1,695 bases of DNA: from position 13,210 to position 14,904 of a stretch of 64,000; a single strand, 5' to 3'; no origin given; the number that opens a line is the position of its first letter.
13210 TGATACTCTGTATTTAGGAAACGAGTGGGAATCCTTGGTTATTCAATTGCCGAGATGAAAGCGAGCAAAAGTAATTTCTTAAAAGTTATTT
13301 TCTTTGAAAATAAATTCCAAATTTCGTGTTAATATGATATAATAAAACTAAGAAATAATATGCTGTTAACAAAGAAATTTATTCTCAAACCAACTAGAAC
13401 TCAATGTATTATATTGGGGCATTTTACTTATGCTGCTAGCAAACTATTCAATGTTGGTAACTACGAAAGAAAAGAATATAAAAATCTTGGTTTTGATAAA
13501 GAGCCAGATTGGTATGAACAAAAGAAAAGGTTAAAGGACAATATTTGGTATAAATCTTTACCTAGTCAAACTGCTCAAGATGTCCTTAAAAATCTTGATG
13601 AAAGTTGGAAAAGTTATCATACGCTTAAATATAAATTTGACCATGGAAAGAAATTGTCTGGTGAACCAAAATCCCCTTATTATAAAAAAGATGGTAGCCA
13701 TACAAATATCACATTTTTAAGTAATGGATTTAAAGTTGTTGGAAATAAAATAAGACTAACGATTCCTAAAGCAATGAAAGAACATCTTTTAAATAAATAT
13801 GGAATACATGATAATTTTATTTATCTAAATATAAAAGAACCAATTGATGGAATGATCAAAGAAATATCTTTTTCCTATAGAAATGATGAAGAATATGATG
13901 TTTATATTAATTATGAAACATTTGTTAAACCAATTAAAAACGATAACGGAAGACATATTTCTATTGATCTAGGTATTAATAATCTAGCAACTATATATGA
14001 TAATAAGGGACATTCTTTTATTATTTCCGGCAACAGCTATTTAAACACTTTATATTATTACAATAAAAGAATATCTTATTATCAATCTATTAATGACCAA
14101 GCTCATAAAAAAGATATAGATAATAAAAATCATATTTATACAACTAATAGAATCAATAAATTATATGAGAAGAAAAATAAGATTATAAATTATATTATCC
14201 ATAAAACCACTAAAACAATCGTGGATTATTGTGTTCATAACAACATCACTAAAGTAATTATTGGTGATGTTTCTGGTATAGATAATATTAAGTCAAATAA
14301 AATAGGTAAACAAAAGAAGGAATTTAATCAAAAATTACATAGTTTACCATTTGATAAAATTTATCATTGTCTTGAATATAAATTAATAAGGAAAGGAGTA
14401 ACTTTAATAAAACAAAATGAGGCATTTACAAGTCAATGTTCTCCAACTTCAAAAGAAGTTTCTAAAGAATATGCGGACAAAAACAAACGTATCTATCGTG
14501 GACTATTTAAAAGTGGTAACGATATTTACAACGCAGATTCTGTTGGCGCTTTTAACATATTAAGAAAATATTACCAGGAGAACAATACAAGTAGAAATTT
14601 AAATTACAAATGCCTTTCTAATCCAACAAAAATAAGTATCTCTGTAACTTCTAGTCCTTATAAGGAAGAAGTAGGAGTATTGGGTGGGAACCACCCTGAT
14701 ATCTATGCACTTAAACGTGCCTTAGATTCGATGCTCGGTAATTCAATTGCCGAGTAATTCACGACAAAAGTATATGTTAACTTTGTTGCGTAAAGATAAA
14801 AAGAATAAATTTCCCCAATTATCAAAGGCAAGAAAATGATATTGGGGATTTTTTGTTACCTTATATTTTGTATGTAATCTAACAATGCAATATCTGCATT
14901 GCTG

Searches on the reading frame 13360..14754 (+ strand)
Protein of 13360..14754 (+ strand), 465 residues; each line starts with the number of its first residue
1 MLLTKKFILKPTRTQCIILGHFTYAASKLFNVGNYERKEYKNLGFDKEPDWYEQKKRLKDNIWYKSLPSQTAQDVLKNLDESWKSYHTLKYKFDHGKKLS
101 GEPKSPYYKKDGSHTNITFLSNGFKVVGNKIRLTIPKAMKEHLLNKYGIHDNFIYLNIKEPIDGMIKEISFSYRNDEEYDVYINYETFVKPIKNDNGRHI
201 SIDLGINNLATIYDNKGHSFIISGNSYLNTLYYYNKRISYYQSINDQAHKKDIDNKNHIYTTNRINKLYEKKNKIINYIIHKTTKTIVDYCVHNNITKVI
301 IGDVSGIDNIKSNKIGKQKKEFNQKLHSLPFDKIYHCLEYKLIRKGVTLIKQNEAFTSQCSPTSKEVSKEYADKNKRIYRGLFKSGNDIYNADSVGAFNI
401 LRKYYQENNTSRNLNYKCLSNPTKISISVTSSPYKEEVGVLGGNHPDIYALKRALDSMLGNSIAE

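Call 3: search_protein_families(library=pfam, proteins=[window:13360-14754:+], max_evalue=0.01)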
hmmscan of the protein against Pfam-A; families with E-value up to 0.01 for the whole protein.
window:13360-14754:+ (465 aa): 2 families
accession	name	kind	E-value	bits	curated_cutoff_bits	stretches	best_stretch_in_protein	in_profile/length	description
PF01385.25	OrfB_IS605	-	6.8e-21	75.1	30.5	1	185-306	4-118/120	Probable transposase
PF07282.18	Cas12f1-like_TNB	-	1e-06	29.2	26.3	1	331-400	1-60/60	Cas12f1-like, TNB domain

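Call 4: search_protein_families(library=ncbifam, proteins=[window:13360-14754:+], max_evalue=0.01)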
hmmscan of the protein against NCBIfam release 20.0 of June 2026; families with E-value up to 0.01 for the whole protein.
window:13360-14754:+ (465 aa): 3 families
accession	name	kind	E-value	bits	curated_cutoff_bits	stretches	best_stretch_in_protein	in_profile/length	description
NF040570.1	guided_TnpB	subfamily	1.7e-46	159.2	100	1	6-403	2-389/389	RNA-guided endonuclease TnpB family protein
TIGR01766.2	TIGR01766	domain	9.2e-15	54.9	32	1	275-358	4-82/82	IS200/IS605 family accessory protein TnpB-related protein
NF038280.1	IS607_TnpB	exception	0.00057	18.9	350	1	194-359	199-350/431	IS607 family element RNA-guided endonuclease TnpB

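Call 6: find_homologous_proteins(query=window:13360-14754:+, max_evalue=0.00001)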
Query window:13360-14754:+ (465 aa): 846 proteins with E <= 0.00001 among 5847 candidates; the best 120 are listed.
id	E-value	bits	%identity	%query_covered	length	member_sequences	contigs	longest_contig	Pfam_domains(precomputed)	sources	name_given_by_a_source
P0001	0.0e+0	1048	100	100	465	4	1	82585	PF01385.26,PF07282.19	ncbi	-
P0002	1.6e-222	758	72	100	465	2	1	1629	PF01385.26,PF07282.19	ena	-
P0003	2.0e-221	754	73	100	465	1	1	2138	PF01385.26,PF07282.19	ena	-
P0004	1.6e-220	751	72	100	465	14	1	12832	PF01385.26,PF07282.19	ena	-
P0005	2.3e-218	744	72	100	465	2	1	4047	PF01385.26,PF07282.19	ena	-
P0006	8.8e-215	732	71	100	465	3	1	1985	PF01385.26,PF07282.19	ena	-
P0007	4.6e-199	680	68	100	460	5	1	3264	PF01385.26,PF07282.19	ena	-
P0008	9.3e-196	670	67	100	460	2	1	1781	PF01385.26,PF07282.19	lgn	-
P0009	8.4e-195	666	72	91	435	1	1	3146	PF01385.26,PF07282.19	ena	-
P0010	2.2e-193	662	66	100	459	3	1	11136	PF01385.26,PF07282.19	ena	-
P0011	4.2e-180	618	74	80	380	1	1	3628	PF01385.26,PF07282.19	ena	-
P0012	9.1e-150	518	71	73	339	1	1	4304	PF01385.26,PF07282.19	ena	-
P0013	1.8e-141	491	54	100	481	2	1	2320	PF01385.26,PF07282.19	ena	-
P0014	1.9e-141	491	53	100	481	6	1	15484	PF01385.26,PF07282.19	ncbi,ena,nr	ncbi:MAG: transposase [Bacilli bacterium]|nr:transposase [Bacilli bacterium]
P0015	3.8e-141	489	53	100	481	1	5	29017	PF01385.26,PF07282.19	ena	-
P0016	9.3e-141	488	53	100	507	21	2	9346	PF01385.26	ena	-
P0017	9.5e-141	488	53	100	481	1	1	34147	PF01385.26,PF07282.19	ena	-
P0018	1.4e-140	488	54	100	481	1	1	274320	PF01385.26,PF07282.19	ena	-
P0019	6.6e-140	485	52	100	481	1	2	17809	PF01385.26,PF07282.19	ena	-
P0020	1.1e-139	485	54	100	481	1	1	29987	PF01385.26,PF07282.19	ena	-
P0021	1.5e-139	484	52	100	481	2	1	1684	PF01385.26,PF07282.19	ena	-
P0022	1.7e-139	484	53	100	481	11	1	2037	PF01385.26,PF07282.19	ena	-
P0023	2.2e-139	484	53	100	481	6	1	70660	PF01385.26,PF07282.19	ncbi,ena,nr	ncbi:MAG: transposase [Erysipelotrichaceae bacterium]|nr:transposase [Erysipelotrichaceae bacterium]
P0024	4.6e-139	483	53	100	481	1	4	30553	PF01385.26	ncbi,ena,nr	ncbi:MAG: transposase [Bacilli bacterium]|nr:transposase [Bacilli bacterium]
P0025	6.2e-139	482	52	100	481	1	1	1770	PF01385.26,PF07282.19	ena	-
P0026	8.2e-139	482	53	100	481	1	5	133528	PF01385.26,PF07282.19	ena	-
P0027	9.1e-139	482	54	100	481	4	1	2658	PF01385.26,PF07282.19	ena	-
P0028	1.2e-138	481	52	100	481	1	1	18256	PF01385.26,PF07282.19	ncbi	-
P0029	2.2e-138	480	52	100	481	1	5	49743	PF01385.26,PF07282.19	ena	-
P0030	3.8e-138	480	53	100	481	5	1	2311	PF01385.26,PF07282.19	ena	-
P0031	2.4e-137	477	53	100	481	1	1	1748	PF01385.26,PF07282.19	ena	-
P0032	2.5e-137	477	53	100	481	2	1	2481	PF01385.26,PF07282.19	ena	-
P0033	4.4e-137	476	53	100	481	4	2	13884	PF01385.26,PF07282.19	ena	-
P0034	5.2e-137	476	52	100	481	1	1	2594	PF01385.26,PF07282.19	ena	-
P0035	6.1e-137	476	51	100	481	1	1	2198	PF01385.26,PF07282.19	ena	-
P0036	6.5e-137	476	53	99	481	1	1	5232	PF01385.26,PF07282.19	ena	-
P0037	7.4e-137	475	52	100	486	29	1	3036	PF01385.26,PF07282.19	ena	-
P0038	7.6e-137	475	52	100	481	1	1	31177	PF01385.26,PF07282.19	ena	-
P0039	1.3e-136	475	52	100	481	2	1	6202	PF01385.26,PF07282.19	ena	-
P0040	1.7e-136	474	52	100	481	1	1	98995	PF01385.26,PF07282.19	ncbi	-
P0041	7.2e-136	472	52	100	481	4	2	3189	PF01385.26,PF07282.19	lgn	-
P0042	9.9e-136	472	53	99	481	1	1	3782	PF01385.26,PF07282.19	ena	-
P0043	1.3e-135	471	53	100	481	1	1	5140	PF01385.26,PF07282.19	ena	-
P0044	2.0e-135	471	50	100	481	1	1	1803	PF01385.26,PF07282.19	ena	-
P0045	2.2e-135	470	52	100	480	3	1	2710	PF01385.26,PF07282.19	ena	-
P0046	2.5e-135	470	52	100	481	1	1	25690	PF01385.26,PF07282.19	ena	-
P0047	5.2e-135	469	52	100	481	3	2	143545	PF01385.26,PF07282.19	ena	-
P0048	7.1e-135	469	51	100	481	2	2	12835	PF01385.26,PF07282.19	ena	-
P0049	9.8e-135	468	51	100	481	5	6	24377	PF01385.26,PF07282.19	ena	-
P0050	1.4e-134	468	52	100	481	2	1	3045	PF01385.26,PF07282.19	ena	-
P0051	2.4e-134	467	53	99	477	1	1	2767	PF01385.26,PF07282.19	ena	-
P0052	2.6e-134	467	51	100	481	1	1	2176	PF01385.26,PF07282.19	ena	-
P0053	2.6e-134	467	52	100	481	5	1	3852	PF01385.26,PF07282.19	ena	-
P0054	2.9e-134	467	51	100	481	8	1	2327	PF01385.26,PF07282.19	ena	-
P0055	3.7e-134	466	51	100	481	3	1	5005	PF01385.26,PF07282.19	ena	-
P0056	6.4e-134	466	51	100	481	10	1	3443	PF01385.26,PF07282.19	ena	-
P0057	6.4e-134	466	51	100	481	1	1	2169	PF01385.26,PF07282.19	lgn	-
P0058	6.9e-134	466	51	100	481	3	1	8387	PF01385.26,PF07282.19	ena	-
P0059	7.2e-134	465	51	100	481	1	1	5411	PF01385.26,PF07282.19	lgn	-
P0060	8.3e-134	465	52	100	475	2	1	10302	PF01385.26,PF07282.19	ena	-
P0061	1.2e-133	465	52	100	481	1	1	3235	PF01385.26,PF07282.19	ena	-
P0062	1.3e-133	465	51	100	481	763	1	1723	PF01385.26,PF07282.19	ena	-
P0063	1.3e-133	465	53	96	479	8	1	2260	PF01385.26,PF07282.19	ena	-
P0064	1.3e-133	465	52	100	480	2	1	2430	PF01385.26,PF07282.19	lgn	-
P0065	1.4e-133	465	52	100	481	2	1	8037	PF01385.26,PF07282.19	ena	-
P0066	4.3e-133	463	52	100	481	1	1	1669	PF01385.26,PF07282.19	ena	-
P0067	4.6e-133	463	52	100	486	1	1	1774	PF01385.26,PF07282.19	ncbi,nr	ncbi:MAG: transposase [Bacilli bacterium]|nr:transposase [Bacilli bacterium]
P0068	5.2e-133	463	52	100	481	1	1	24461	PF01385.26,PF07282.19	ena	-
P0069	5.8e-133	463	51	100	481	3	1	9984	PF01385.26,PF07282.19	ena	-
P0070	6.8e-133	462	53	100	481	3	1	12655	PF01385.26,PF07282.19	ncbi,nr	ncbi:MAG: transposase [Bacilli bacterium]|nr:transposase [Bacilli bacterium]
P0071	7.0e-133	462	52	100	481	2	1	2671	PF01385.26,PF07282.19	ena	-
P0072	8.1e-133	462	50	100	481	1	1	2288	PF01385.26,PF07282.19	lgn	-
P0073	9.7e-133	462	52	100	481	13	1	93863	PF01385.26,PF07282.19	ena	-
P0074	1.8e-132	461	51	100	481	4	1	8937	PF01385.26,PF07282.19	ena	-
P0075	1.9e-132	461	51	100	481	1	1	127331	PF01385.26,PF07282.19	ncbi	-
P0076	3.1e-132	460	51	100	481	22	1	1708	PF01385.26,PF07282.19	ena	-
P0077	3.6e-132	460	51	100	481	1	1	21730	PF01385.26,PF07282.19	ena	-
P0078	5.0e-132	459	51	100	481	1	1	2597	PF01385.26,PF07282.19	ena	-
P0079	5.5e-132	459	52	100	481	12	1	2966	PF01385.26,PF07282.19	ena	-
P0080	6.5e-132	459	50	100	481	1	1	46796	PF01385.26,PF07282.19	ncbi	-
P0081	7.9e-132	459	50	97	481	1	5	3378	PF01385.26,PF07282.19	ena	-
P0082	1.4e-131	458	51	100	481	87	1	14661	PF01385.26,PF07282.19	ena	-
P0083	1.6e-131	458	50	100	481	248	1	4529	PF01385.26,PF07282.19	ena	-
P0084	2.1e-131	457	51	100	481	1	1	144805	PF01385.26,PF07282.19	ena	-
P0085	2.5e-131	457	51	100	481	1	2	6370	PF01385.26,PF07282.19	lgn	-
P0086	2.7e-131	457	52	97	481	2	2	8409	PF01385.26,PF07282.19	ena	-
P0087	1.3e-130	455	52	100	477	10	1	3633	PF01385.26,PF07282.19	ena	-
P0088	1.7e-130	454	51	100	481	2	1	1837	PF01385.26,PF07282.19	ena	-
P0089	5.3e-130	453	51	100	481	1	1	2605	PF01385.26,PF07282.19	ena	-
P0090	8.0e-130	452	54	92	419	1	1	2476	PF01385.26,PF07282.19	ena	-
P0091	1.2e-129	452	51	100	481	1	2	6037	PF01385.26,PF07282.19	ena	-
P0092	1.9e-129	451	50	100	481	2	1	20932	PF01385.26,PF07282.19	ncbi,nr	ncbi:MAG: transposase [Bacilli bacterium]|nr:transposase [Bacilli bacterium]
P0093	1.9e-129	451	51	100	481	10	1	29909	PF01385.26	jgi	-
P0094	5.4e-129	449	54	93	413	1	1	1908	PF01385.26,PF07282.19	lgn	-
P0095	5.7e-129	449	51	100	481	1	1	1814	PF01385.26,PF07282.19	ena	-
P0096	1.4e-128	448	51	100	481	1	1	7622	PF01385.26,PF07282.19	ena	-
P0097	2.4e-128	447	50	100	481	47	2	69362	PF01385.26,PF07282.19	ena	-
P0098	2.6e-128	447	52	94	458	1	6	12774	PF01385.26,PF07282.19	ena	-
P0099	4.5e-128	446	51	100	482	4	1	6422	PF01385.26,PF07282.19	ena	-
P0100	4.9e-128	446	51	96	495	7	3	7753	PF01385.26,PF07282.19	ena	-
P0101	5.9e-128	446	48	99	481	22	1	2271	PF01385.26,PF07282.19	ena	-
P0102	1.5e-127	445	55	92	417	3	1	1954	PF01385.26,PF07282.19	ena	-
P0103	1.6e-127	445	50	99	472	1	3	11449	PF01385.26,PF07282.19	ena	-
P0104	2.5e-127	444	50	100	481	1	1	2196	PF01385.26,PF07282.19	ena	-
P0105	2.6e-127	444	51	97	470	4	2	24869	PF01385.26,PF07282.19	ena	-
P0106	4.2e-127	443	51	100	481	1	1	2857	PF01385.26,PF07282.19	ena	-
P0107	5.8e-127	443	50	100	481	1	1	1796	PF01385.26,PF07282.19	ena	-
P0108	1.1e-126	442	49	100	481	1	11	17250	PF01385.26,PF07282.19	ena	-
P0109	1.5e-126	441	55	93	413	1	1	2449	PF01385.26,PF07282.19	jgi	-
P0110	2.9e-126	440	53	92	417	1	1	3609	PF01385.26,PF07282.19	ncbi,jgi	jgi:IS605 OrfB family transposase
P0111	6.5e-126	439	53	93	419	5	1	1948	PF01385.26,PF07282.19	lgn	-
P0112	1.3e-125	438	54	91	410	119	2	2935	PF01385.26,PF07282.19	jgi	-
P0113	1.3e-125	438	53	93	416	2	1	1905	PF01385.26,PF07282.19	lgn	-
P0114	2.1e-125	438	50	100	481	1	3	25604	PF01385.26,PF07282.19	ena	-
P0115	9.4e-125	435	54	92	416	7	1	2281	PF01385.26,PF07282.19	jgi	jgi:IS605 OrfB family transposase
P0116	2.2e-124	434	53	93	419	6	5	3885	PF01385.26,PF07282.19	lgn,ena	-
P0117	3.6e-124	434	49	100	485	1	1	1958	PF01385.26,PF07282.19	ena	-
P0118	7.8e-124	432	54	93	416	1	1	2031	PF01385.26,PF07282.19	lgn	-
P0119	9.1e-124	432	54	91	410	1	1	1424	PF01385.26,PF07282.19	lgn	-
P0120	1.1e-123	432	54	92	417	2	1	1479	PF01385.26,PF07282.19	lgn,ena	-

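Call 9: search_solved_structures(query=window:13360-14754:+, max_evalue=1, show_alignments=3)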
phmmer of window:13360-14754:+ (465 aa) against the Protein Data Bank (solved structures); distinct sequences matched with E-value up to 1: 1.
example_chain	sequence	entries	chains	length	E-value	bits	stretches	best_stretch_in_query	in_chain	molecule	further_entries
9nzq_A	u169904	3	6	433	0.16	14.3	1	233-361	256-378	Cas12f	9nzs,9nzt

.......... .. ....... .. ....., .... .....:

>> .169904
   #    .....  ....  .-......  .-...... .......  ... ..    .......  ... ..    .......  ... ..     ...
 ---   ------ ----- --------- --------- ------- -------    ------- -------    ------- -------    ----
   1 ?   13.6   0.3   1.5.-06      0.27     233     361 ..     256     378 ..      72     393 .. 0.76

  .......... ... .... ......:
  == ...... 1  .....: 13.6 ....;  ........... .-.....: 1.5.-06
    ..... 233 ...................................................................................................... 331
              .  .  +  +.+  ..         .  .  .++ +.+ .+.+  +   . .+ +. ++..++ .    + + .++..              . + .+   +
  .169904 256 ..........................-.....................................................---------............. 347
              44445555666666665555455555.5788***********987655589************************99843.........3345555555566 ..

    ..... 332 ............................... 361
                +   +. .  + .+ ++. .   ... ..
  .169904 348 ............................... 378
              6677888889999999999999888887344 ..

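Call 11: find_encoding_contigs(protein=P0001, flank=3000, max_places=6)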
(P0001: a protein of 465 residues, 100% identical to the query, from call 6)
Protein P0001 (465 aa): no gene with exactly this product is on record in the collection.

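Call 17: find_related_loci(query=A1, collection=genome_contigs, flank=3000)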
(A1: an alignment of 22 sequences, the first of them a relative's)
Query A1 (465 aa) in genome_contigs; peptide patterns used: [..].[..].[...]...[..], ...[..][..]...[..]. (x = any residue, [..] = any of these).
259 stretches matched a pattern; 195 encode a relative of the query (tblastn E <= 1e-3); the best 80 are kept; 80 distinct loci.
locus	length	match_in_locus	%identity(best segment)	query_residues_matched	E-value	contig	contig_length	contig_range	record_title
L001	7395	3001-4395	74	1-465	0e+0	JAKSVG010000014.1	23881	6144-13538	MAG: Bacilli bacterium isolate Horse_feces353 MAG353_14, whole genome shotgun sequence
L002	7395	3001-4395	71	1-465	0e+0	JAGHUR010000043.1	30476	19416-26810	MAG: Candidatus Fiminaster equi isolate E4_MB2_69 c_000000015009, whole genome shotgun sequence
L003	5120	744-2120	68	1-464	0e+0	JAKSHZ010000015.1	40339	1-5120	MAG: Bacilli bacterium isolate Horse_feces8 MAG008_15, whole genome shotgun sequence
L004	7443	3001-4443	53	1-465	1e-150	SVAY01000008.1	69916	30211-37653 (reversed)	MAG: Erysipelotrichaceae bacterium isolate SIG214 NODE_134_length_69916_cov_288.715531, whole genome shotgun sequence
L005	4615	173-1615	52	1-465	3e-148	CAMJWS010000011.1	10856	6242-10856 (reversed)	MAG: uncultured Bacillales bacterium isolate SRR12081298_bin.12_metaWRAP_v1.3_MAG genome assembly, contig: ERZ12289774.9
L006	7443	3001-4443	52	1-465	3e-147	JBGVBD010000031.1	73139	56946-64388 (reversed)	MAG: Prevotella sp. isolate ruminal_MAG_415 ruminal_MAG_415_contig_0031, whole genome shotgun sequence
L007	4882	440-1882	52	1-465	9e-147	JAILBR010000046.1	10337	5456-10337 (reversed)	MAG: Bacilli bacterium isolate RUI564 k141_1466996_flag=0_multi=41.1263_len=10337, whole genome shotgun sequence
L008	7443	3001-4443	51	1-465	6e-146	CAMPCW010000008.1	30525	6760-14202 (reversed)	MAG: uncultured Bacillales bacterium isolate SRR873610_bin.95_metaWRAP_v1.3_MAG genome assembly, contig: NODE_2180_lengt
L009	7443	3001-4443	52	1-465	7e-146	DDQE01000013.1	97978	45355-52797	MAG TPA_asm: Bacillales bacterium UBA2450 UBA2450_contig_928, whole genome shotgun sequence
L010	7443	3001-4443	51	1-465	1e-144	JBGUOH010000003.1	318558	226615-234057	MAG: Bacilli bacterium isolate ruminal_MAG_191 ruminal_MAG_191_contig_0003, whole genome shotgun sequence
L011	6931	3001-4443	52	1-465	4e-143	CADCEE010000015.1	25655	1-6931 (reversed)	MAG: uncultured Erysipelotrichaceae bacterium isolate RUG14566 genome assembly, contig: RUG14566_asm_15, whole genome sh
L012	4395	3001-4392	52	1-452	2e-143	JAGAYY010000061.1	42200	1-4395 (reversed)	MAG: Bacilli bacterium isolate RGIG8901 Water_deer_Omasum.Co__c615146, whole genome shotgun sequence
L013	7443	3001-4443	53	1-465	6e-143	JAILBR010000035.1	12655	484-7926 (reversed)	MAG: Bacilli bacterium isolate RUI564 k141_172721_flag=0_multi=35.6939_len=12655, whole genome shotgun sequence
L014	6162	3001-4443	51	1-465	3e-143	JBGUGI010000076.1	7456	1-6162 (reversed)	MAG: Bacilli bacterium isolate ruminal_MAG_378 ruminal_MAG_378_contig_0076, whole genome shotgun sequence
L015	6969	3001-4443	52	1-465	4e-142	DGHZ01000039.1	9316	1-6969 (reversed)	MAG TPA_asm: Bacillales bacterium UBA3835 UBA3835_contig_81225, whole genome shotgun sequence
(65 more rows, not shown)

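Call 28: list_cluster_members(proteins=[P0001])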
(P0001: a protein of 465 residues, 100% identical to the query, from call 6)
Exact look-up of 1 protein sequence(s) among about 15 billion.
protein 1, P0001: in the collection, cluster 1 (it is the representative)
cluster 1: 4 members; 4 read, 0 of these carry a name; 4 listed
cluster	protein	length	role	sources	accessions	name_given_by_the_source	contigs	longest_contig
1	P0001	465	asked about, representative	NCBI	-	-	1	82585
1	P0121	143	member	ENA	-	-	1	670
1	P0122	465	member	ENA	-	-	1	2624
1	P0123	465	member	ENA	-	-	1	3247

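Call 33: search_protein_families(library=pfam, proteins=[L008:2595-2996:+], max_evalue=0.001)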
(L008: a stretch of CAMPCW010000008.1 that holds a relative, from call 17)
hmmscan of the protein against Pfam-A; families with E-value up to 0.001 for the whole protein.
L008:2595-2996:+ (134 aa): 1 family
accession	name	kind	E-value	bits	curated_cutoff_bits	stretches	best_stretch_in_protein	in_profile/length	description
PF01797.21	Y1_Tnp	-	8.8e-41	139.3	23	1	10-131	1-121/121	Transposase IS200 like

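Call 40: find_encoding_contigs(protein=P0122, flank=3000, max_places=4)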
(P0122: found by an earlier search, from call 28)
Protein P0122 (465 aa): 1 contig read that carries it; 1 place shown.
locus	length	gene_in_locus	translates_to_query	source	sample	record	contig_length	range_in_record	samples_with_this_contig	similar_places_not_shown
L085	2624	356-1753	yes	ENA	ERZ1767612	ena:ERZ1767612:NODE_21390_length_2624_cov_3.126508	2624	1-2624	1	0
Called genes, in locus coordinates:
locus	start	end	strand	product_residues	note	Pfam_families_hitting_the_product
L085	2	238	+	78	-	?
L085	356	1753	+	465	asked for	PF01385:OrfB_IS605, PF07282:Cas12f1-like_TNB (weak)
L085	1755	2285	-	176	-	PF00293:NUDIX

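Call 41: find_encoding_contigs(protein=P0123, flank=3000, max_places=4)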
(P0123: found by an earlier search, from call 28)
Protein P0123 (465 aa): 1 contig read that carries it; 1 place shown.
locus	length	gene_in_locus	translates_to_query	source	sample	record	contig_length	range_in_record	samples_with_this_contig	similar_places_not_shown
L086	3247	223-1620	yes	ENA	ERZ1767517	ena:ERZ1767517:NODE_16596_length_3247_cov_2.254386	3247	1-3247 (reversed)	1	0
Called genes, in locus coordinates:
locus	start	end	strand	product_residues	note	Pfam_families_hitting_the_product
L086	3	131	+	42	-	?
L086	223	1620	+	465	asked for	PF01385:OrfB_IS605, PF07282:Cas12f1-like_TNB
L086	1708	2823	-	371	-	-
